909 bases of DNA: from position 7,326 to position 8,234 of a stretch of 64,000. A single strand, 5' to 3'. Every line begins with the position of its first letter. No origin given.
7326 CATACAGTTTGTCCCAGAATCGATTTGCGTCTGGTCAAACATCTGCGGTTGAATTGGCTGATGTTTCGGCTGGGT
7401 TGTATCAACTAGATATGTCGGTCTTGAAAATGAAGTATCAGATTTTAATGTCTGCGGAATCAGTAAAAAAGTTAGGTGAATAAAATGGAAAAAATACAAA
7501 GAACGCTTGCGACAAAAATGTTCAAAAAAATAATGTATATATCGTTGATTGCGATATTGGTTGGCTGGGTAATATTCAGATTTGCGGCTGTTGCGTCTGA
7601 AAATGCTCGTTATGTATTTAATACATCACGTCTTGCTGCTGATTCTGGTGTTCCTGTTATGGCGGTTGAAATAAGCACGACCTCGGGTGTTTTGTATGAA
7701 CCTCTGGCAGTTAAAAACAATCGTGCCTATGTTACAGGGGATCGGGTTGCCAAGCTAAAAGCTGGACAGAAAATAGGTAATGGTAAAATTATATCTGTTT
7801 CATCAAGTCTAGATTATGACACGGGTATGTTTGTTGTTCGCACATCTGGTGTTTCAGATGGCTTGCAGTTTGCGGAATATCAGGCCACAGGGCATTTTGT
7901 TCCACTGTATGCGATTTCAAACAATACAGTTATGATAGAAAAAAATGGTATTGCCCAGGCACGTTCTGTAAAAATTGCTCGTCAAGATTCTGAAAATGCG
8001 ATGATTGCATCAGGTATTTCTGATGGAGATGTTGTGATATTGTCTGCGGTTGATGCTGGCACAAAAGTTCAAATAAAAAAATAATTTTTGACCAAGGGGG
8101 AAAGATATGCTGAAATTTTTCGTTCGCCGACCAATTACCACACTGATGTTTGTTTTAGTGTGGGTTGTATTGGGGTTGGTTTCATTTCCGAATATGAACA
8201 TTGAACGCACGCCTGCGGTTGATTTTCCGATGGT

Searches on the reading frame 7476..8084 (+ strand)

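Call 44: search_protein_families(library=pfam, proteins=[window:7476-8084:+], max_evalue=0.001)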
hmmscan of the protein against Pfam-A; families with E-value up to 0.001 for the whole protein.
window:7476-8084:+ (202 aa): 0 families

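Call 63: search_protein_families(library=ncbifam, proteins=[window:7476-8084:+], max_evalue=0.001)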
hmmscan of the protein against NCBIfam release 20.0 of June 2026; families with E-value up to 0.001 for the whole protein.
window:7476-8084:+ (202 aa): 1 family
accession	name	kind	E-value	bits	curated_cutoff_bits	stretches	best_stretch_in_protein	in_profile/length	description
TIGR01730.1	RND_mfp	subfamily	7.8e-06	25.1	94.9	1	140-192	253-310/322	efflux RND transporter periplasmic adaptor subunit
